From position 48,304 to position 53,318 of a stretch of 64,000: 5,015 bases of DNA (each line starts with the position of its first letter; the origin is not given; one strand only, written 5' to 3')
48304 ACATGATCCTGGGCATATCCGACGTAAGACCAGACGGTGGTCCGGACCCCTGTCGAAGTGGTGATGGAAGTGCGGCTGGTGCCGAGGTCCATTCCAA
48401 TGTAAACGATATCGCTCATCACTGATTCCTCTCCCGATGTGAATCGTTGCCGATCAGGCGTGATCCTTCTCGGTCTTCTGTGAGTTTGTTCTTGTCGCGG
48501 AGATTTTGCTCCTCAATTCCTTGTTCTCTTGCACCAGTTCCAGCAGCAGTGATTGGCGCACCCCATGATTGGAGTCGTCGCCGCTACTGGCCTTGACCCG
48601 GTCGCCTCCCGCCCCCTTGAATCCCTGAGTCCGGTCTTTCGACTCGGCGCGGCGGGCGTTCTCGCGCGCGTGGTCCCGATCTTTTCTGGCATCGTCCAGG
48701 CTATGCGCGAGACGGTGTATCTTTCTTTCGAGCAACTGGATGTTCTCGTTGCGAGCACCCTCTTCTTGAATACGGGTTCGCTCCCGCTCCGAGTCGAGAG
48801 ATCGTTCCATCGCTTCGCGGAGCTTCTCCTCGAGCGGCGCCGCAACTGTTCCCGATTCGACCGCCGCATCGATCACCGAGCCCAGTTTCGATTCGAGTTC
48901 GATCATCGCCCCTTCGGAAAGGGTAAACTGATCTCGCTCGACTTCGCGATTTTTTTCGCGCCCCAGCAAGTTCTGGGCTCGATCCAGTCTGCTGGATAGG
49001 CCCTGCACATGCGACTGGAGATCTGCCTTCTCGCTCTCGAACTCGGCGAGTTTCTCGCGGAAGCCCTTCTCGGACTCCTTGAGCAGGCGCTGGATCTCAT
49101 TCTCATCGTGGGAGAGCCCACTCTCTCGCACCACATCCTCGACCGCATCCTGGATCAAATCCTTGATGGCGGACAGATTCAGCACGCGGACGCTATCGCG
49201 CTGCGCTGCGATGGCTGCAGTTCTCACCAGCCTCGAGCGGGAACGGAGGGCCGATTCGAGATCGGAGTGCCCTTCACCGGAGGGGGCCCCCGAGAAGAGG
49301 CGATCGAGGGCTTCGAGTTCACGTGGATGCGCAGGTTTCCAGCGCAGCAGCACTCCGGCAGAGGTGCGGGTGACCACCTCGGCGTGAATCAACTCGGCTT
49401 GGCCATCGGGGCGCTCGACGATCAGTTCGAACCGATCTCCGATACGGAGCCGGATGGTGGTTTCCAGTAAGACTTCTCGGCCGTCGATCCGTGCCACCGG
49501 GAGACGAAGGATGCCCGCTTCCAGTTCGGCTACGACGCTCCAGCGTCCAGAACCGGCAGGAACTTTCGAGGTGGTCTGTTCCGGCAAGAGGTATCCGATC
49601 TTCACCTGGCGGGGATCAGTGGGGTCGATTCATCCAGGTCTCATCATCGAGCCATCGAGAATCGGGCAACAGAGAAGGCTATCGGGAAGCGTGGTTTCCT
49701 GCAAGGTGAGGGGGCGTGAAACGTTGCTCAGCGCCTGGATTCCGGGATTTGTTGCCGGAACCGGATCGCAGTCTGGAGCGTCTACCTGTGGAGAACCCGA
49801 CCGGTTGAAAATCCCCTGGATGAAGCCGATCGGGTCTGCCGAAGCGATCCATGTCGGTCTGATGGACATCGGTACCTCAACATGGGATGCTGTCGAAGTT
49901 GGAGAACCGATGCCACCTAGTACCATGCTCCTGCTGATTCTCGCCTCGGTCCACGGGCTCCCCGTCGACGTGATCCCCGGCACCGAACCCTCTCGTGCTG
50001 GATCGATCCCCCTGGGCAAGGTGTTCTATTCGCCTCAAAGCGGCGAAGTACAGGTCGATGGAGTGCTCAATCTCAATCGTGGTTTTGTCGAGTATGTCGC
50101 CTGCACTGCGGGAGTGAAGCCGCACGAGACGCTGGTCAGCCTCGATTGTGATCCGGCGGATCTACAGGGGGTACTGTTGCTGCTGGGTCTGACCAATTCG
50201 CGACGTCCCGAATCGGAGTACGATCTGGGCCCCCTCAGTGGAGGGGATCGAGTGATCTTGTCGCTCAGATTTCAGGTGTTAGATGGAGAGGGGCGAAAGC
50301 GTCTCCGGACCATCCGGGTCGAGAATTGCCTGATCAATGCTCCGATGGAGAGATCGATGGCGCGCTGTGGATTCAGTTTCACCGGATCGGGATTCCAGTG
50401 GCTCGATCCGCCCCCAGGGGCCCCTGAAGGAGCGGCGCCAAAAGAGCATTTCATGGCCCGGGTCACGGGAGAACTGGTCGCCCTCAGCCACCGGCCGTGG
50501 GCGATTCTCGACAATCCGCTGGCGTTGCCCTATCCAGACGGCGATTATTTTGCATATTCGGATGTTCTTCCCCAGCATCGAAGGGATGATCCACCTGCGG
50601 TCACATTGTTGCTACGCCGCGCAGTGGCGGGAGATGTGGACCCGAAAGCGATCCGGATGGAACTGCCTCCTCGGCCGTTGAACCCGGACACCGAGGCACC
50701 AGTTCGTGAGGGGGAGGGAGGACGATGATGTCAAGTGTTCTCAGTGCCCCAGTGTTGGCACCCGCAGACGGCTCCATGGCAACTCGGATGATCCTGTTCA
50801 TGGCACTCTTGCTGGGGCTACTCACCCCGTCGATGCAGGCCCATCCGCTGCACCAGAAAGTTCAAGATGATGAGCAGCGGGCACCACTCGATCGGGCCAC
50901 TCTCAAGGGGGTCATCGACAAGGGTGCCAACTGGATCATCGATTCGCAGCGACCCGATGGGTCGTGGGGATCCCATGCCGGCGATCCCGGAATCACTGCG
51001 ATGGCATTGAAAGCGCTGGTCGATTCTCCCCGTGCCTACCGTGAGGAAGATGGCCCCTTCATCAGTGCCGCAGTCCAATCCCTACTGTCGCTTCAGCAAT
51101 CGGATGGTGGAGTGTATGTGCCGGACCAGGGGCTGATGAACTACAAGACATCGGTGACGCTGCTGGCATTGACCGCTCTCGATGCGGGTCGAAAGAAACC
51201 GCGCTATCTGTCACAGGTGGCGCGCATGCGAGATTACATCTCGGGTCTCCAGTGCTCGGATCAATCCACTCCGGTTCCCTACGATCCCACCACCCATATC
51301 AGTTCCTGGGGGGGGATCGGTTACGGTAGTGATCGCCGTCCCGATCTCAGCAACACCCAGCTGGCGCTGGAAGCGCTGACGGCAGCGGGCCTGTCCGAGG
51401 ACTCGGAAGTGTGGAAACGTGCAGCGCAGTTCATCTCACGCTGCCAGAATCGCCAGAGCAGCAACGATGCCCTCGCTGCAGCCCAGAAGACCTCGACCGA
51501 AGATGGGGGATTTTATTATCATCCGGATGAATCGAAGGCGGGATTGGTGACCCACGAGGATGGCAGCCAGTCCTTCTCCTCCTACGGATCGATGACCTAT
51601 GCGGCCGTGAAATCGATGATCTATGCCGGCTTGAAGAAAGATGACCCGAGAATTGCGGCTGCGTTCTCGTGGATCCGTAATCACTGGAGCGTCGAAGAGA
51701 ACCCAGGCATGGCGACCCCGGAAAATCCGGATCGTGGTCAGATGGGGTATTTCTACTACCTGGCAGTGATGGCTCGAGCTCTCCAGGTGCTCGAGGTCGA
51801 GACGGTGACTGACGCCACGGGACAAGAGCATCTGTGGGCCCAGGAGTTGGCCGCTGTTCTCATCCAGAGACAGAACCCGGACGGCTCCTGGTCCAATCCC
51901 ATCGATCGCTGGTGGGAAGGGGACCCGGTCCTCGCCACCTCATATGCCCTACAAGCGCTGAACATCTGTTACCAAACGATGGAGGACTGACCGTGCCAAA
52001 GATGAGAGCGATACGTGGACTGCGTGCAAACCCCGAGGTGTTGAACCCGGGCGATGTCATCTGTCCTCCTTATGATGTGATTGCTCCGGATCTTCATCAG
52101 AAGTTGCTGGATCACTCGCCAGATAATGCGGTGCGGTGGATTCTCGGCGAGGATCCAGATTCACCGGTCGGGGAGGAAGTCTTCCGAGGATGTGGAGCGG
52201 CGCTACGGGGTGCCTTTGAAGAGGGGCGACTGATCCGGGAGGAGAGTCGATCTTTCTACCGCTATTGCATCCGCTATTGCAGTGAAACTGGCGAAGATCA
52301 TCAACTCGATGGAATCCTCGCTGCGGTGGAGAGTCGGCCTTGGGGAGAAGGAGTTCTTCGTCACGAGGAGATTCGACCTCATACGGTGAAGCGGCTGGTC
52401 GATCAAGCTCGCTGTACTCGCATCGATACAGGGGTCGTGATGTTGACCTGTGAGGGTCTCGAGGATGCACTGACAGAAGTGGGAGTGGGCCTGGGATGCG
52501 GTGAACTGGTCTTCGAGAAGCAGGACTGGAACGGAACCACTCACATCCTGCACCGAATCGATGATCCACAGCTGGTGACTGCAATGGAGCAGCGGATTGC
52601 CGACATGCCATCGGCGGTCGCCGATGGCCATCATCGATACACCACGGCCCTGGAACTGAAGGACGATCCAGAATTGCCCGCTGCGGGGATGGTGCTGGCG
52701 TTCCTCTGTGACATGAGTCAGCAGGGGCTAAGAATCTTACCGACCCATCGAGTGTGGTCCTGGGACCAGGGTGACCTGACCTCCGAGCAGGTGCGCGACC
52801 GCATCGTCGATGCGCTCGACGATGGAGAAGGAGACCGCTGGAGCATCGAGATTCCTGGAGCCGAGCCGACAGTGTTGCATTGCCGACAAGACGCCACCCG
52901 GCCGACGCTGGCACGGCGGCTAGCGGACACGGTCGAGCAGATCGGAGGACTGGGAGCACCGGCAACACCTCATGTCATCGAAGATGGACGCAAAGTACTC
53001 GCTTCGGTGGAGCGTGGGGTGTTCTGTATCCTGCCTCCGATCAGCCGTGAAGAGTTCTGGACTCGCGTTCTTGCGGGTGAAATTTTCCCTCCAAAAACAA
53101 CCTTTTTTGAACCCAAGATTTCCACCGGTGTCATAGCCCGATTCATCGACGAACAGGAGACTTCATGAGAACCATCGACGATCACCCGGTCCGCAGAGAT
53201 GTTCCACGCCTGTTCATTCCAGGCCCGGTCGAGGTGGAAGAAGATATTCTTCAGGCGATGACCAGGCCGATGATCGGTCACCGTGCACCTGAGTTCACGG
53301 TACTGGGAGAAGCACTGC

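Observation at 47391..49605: MamK-like actin gene paired with a long coiled-coil protein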

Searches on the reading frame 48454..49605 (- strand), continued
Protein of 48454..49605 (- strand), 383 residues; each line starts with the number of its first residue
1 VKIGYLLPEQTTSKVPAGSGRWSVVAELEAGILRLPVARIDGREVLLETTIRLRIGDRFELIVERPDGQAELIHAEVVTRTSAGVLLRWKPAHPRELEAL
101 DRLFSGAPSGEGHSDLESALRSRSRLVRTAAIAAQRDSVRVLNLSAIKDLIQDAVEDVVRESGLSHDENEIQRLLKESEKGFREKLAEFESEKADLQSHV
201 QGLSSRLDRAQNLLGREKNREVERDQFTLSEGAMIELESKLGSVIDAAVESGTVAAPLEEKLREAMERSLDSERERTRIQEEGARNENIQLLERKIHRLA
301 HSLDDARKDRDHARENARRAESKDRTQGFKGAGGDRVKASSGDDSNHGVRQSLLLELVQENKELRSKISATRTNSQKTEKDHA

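Call 67: predict_structure(alignment_id=A3)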
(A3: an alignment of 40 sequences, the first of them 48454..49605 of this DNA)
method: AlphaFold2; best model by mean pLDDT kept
length: 383 residues; sequences in the alignment: 40
mean_pLDDT: 77.8   pTM: 0.41
mean pLDDT of the five models: 77.8, 76.2, 74.6, 73.2, 73.0
residues with pLDDT >= 90: 147; 70-90: 134; 50-70: 34; < 50: 68
segments of 3 or more residues with pLDDT < 50: 1-14, 16-18, 109-116, 119-141, 327-343, 381-383
pLDDT, mean of each block of 10 residues (from residue 1): 40 48 89 92 94 94 89 95 95 90 69 47 42 42 69 84 84 89 88 88 93 89 60 85 92 91 91 89 90 93 90 81 56 40 60 89 89 61 46
secondary structure, 60 per line:
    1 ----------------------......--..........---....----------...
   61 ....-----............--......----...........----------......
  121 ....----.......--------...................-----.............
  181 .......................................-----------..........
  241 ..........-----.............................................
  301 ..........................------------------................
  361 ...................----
elements in order: E23-28 E31-40 E44-47 E58-64 E70-81 E84-89 H94-104 H115-124 H129-135 H144-162 H168-219 H231-250 H256-326 H345-379

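Call 70: search_solved_structures(query=A3, max_evalue=1)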
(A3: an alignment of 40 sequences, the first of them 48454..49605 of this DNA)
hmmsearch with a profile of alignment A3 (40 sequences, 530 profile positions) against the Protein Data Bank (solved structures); distinct sequences matched with E-value up to 1: 3.
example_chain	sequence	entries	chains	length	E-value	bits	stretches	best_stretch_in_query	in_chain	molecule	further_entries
7tdq_A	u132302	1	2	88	0.17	14.1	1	266-313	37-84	Tegument protein ORF52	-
1kcx_A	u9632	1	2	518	0.3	13.2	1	274-311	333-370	DIHYDROPYRIMIDINASE RELATED PROTEIN-1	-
4b3z_A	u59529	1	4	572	0.32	13.1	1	274-311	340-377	DIHYDROPYRIMIDINASE-RELATED PROTEIN 1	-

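Call 72: search_protein_families(library=padloc, proteins=[window:48454-49605:-], max_evalue=0.01)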
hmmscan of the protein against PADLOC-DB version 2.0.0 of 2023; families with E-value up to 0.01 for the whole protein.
window:48454-49605:- (383 aa): 0 families

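Call 93: search_protein_families(library=pfam, proteins=[P0168, P0181, P0200, P0222, P0252, P0255, P0258, P0276, P0277, P0293], max_evalue=0.01)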
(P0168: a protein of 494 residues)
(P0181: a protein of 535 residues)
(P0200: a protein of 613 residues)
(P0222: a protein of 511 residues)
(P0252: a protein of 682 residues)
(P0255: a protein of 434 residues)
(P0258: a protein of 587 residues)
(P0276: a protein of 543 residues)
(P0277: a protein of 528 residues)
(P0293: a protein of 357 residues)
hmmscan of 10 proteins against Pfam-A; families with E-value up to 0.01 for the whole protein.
P0168 (494 aa): 1 family
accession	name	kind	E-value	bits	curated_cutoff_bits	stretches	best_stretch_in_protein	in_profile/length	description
PF13166.12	AAA_13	-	0.00094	18.4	36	1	141-310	279-451/713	AAA domain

P0181 (535 aa): 0 families

P0200 (613 aa): 3 families
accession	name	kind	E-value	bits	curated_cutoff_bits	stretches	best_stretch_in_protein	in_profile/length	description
PF16697.10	Yop-YscD_cpl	-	2e-06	28.4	33.2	1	16-88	16-90/94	Inner membrane component of T3SS, cytoplasmic domain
PF00498.31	FHA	-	0.0048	17.7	20.7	1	20-82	2-67/67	FHA domain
PF25764.1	KIF21A_4th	-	0.0048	17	33.1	0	395-457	29-90/183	KIF21A-like domain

P0222 (511 aa): 0 families

P0252 (682 aa): 1 family
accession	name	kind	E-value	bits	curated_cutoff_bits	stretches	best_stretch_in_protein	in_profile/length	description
PF16697.10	Yop-YscD_cpl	-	9.1e-05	23.1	33.2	1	19-97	17-93/94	Inner membrane component of T3SS, cytoplasmic domain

P0255 (434 aa): 0 families

P0258 (587 aa): 0 families

P0276 (543 aa): 1 family
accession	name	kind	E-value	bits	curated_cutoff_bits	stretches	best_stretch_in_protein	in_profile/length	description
PF00498.31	FHA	-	0.0005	20.9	20.7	1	24-63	25-67/67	FHA domain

P0277 (528 aa): 0 families

P0293 (357 aa): 0 families

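Call 95: find_encoding_contigs(protein=P0200, flank=4000, max_places=2)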
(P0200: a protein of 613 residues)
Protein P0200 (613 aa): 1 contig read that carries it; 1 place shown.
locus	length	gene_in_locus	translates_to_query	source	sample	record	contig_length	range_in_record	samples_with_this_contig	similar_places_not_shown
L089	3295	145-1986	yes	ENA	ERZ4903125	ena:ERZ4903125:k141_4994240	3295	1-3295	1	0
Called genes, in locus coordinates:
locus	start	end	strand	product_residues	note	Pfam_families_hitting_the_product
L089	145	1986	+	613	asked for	PF16697:Yop-YscD_cpl (faint)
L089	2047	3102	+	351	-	PF00022:Actin (faint), PF06723:MreB_Mbl, PF25229:Salactin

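Call 96: find_encoding_contigs(protein=P0252, flank=4000, max_places=2)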
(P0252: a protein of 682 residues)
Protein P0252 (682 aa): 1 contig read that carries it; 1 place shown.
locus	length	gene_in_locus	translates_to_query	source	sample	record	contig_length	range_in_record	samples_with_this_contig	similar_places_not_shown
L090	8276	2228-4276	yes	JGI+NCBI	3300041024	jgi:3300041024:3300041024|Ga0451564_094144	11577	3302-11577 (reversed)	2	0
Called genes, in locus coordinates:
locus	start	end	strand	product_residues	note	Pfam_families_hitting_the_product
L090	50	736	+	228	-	PF04405:ScdA_N, PF01814:Hemerythrin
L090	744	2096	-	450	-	-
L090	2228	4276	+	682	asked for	-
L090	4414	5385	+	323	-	PF00022:Actin (faint), PF06723:MreB_Mbl, PF25229:Salactin (weak)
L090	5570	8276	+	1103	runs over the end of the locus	PF19290:PmbA_TldD_2nd (faint), PF19289:PmbA_TldD_3rd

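Call 99: search_protein_families(library=ncbifam, proteins=[L087:7185-8297:+], max_evalue=1e-20)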
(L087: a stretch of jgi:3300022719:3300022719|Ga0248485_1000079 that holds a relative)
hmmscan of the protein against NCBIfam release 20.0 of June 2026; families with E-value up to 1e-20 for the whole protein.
L087:7185-8297:+ (370 aa): 2 families
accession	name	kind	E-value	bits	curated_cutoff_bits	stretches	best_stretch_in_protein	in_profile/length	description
NF040964.1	MamK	subfamily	6.2e-116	387.1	400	1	5-339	1-330/335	MamK family actin-like protein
NF053558.1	BeeR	equivalog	3.5e-59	200.6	530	1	6-337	2-346/349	BeeR family actin-like protein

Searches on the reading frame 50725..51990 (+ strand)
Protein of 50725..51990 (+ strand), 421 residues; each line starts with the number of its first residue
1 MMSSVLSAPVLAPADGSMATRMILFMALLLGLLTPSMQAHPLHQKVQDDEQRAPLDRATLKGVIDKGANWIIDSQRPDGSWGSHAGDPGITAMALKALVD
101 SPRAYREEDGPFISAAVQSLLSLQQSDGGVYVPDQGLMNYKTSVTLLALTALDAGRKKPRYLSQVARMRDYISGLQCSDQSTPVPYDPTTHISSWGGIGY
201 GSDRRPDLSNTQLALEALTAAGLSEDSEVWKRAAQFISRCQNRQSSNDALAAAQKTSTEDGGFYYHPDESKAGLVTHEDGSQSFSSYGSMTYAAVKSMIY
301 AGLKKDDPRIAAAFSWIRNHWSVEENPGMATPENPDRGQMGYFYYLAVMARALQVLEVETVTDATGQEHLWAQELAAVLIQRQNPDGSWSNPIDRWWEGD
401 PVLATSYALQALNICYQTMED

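Call 10: search_protein_families(library=pfam, proteins=[window:50725-51990:+], max_evalue=0.001)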
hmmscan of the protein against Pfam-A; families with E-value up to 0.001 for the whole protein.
window:50725-51990:+ (421 aa): 3 families
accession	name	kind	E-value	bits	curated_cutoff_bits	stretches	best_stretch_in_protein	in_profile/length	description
PF13249.12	SQHop_cyclase_N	-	1.1e-07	31.8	26.2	0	64-95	47-78/291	Squalene-hopene cyclase N-terminal domain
PF13243.12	SQHop_cyclase_C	-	1.8e-07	31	26.1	0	59-129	156-225/319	Squalene-hopene cyclase C-terminal domain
PF00432.27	Prenyltrans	-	0.00011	22.1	26.5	0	215-390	39-168/304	Prenyltransferase alpha-alpha toroid domain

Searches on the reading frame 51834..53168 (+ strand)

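Call 10: search_protein_families(library=pfam, proteins=[window:51834-53168:+], max_evalue=0.001)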
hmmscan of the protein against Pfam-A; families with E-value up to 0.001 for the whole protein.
window:51834-53168:+ (444 aa): 1 family
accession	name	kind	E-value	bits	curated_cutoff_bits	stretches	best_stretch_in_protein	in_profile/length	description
PF06245.16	DUF1015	-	1.1e-42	146.6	25.8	1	58-327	2-281/325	Protein of unknown function (DUF1015)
